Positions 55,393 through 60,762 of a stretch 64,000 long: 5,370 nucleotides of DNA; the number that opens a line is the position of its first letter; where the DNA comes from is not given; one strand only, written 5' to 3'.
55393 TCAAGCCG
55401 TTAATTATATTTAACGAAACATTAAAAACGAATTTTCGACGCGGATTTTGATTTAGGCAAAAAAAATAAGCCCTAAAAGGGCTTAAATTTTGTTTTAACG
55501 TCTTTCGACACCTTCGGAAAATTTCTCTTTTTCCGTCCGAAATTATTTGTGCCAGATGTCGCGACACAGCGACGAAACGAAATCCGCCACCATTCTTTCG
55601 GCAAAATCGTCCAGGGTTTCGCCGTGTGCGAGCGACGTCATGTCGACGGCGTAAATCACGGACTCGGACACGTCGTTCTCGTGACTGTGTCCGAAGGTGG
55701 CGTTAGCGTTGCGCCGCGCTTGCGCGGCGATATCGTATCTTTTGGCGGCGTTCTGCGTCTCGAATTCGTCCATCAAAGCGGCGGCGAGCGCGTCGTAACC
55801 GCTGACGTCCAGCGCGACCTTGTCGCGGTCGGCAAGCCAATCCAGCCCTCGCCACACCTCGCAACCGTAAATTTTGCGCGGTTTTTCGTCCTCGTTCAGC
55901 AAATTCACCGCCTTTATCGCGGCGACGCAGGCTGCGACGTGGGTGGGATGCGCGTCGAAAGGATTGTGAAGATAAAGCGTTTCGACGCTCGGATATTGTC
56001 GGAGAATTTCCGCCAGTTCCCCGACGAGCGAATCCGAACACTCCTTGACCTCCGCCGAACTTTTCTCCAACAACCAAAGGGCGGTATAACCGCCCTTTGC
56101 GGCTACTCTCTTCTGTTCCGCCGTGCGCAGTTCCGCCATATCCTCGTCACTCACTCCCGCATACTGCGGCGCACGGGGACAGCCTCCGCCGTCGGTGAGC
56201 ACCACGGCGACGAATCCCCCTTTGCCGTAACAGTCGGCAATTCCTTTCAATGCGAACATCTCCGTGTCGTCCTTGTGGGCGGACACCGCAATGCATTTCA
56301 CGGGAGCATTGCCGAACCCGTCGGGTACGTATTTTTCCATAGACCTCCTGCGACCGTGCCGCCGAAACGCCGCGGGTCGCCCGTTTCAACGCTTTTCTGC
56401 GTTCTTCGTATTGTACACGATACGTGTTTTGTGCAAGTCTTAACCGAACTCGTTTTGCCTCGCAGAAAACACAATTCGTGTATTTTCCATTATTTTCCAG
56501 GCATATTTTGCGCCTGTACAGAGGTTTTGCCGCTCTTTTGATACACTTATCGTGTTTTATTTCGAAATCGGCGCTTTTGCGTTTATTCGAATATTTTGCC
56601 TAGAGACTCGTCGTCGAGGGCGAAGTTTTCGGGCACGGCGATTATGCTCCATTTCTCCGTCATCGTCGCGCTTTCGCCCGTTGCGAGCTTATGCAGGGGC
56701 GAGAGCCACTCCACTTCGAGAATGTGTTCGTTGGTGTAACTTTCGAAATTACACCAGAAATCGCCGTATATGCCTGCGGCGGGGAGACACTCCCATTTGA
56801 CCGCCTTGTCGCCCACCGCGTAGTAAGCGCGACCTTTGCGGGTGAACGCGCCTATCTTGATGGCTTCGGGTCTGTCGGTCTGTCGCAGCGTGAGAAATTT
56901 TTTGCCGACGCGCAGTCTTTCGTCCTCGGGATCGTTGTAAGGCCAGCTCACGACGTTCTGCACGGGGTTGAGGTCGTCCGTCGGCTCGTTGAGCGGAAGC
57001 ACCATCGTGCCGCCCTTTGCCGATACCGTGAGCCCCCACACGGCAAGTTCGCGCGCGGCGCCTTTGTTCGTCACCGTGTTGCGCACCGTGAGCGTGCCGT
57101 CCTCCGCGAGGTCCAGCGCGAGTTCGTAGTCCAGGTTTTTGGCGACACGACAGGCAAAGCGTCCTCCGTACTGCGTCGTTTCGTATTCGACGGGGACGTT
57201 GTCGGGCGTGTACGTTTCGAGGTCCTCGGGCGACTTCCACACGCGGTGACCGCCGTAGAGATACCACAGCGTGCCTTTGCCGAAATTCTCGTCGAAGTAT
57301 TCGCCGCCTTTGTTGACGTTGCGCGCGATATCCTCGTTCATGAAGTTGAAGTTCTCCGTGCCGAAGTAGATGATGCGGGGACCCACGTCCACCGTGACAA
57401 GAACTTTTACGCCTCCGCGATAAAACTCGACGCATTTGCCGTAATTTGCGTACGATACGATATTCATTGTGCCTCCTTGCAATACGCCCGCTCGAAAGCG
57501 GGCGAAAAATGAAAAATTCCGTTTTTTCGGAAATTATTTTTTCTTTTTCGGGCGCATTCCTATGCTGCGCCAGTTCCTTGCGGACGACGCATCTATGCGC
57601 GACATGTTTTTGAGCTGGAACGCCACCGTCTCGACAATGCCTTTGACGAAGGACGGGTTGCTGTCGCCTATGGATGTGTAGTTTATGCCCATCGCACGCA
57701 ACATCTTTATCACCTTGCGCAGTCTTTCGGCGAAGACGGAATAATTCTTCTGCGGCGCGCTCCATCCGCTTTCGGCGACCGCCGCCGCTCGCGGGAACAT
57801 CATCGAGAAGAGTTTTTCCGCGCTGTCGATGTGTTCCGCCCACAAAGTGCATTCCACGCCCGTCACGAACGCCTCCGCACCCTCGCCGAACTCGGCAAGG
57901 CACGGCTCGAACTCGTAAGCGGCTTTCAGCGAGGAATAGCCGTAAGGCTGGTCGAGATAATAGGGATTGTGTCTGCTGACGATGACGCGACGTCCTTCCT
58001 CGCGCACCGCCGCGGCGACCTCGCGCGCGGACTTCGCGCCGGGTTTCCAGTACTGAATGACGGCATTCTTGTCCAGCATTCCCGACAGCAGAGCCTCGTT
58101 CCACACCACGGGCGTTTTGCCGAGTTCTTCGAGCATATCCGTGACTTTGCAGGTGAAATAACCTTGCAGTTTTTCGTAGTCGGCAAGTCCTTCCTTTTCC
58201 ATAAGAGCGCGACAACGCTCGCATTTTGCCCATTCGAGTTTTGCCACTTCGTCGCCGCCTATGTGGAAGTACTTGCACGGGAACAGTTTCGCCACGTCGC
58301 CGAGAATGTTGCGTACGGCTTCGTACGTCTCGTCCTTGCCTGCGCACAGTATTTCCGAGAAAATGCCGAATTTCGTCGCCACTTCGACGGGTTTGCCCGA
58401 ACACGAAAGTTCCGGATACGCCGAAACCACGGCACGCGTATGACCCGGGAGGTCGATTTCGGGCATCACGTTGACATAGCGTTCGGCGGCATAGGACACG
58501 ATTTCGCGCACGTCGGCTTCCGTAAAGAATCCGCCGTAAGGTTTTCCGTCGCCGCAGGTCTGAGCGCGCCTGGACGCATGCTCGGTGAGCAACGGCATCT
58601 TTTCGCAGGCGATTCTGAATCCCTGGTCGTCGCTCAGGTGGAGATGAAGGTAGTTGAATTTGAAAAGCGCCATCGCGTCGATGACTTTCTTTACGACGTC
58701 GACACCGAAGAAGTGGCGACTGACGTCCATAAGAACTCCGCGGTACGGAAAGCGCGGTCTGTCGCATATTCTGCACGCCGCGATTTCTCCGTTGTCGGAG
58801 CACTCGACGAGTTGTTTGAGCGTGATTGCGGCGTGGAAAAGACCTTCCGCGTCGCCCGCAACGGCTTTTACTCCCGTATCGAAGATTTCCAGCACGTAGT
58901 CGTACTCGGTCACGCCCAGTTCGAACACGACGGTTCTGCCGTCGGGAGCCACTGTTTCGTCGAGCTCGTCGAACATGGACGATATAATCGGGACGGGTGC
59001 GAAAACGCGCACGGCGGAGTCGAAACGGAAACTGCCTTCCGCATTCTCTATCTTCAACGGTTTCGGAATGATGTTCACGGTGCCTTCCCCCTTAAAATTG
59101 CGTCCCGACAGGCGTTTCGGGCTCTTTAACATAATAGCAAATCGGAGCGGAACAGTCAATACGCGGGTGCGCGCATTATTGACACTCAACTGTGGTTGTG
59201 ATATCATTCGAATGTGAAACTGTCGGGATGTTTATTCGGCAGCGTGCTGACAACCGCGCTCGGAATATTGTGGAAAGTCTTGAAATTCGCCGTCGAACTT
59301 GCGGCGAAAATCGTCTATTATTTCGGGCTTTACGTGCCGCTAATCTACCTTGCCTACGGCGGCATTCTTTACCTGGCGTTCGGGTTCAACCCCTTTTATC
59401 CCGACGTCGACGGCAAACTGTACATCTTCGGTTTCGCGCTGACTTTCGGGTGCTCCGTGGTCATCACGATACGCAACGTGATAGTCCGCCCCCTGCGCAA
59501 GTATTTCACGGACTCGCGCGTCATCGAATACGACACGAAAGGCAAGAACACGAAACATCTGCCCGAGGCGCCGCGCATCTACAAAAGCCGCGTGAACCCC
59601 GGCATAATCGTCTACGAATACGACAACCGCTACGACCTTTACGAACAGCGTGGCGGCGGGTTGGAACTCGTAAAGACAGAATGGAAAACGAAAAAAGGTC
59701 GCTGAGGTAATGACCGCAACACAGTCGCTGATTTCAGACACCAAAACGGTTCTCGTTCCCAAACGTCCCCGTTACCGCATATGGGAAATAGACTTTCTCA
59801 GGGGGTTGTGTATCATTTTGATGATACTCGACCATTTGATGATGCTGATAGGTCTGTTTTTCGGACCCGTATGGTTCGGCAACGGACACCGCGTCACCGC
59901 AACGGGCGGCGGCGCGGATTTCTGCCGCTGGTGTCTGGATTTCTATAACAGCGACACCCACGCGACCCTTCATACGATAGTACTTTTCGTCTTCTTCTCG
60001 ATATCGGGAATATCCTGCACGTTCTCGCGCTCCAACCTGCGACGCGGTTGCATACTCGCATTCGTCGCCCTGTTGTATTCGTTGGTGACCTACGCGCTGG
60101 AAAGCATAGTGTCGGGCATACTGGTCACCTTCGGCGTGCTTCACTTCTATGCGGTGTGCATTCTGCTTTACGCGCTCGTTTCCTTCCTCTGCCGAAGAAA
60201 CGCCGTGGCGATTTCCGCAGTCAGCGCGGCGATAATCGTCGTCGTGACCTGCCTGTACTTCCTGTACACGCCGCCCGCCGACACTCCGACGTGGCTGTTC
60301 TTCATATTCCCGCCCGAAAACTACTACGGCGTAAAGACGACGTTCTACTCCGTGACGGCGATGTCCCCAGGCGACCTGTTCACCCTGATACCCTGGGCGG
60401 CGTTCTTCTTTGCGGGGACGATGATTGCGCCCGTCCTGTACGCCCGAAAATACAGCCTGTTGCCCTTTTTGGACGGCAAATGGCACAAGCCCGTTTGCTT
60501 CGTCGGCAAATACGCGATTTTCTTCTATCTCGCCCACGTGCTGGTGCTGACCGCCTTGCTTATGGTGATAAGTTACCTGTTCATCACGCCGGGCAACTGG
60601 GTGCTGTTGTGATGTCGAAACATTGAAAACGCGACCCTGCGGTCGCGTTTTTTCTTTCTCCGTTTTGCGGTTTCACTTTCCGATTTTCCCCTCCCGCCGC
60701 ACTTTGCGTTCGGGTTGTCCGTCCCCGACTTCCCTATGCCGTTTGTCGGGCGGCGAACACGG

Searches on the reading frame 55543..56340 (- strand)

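Call 75: search_protein_families(library=pfam, proteins=[window:55543-56340:-], max_evalue=0.001)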
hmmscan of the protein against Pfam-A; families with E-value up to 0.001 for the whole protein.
window:55543-56340:- (265 aa): 1 family
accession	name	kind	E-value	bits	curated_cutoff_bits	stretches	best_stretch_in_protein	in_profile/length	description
PF02585.22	PIG-L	-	2.2e-11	44.8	28.2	1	18-144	2-128/129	GlcNAc-PI de-N-acetylase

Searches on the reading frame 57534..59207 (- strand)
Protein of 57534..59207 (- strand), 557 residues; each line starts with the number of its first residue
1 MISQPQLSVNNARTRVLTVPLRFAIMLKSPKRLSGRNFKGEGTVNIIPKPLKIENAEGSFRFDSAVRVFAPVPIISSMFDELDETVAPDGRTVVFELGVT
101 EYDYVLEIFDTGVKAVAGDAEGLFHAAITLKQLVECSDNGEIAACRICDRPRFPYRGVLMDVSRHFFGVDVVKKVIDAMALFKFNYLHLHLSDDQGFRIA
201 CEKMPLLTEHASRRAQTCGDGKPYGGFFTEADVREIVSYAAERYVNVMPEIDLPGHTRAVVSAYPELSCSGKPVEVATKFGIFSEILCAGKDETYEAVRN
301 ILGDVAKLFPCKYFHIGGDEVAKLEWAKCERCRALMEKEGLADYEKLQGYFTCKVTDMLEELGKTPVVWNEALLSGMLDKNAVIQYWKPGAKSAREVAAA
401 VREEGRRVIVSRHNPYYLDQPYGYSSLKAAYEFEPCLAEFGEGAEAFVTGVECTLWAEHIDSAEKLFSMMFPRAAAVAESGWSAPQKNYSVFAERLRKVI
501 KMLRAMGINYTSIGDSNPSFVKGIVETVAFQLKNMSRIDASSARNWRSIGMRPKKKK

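Call 75: search_protein_families(library=pfam, proteins=[window:57534-59207:-], max_evalue=0.001)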
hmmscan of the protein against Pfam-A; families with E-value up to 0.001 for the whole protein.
window:57534-59207:- (557 aa): 2 families
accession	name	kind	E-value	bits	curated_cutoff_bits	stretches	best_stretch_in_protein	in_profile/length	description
PF00728.28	Glyco_hydro_20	-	1.5e-101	340.7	22.3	1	153-484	1-347/348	Glycosyl hydrolase family 20, catalytic domain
PF02838.20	Glyco_hydro_20b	-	5.3e-08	34.1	26.1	1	44-149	2-123/124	Glycosyl hydrolase family 20, domain 2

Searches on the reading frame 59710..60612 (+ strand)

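Call 75: search_protein_families(library=pfam, proteins=[window:59710-60612:+], max_evalue=0.001)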
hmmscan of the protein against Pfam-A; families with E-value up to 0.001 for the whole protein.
window:59710-60612:+ (300 aa): 1 family
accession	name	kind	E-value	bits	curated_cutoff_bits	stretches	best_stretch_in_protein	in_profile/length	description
PF07786.18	HGSNAT_cat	-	2.8e-22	79.8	22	2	78-277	35-221/222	Heparan-alpha-glucosaminide N-acetyltransferase, catalytic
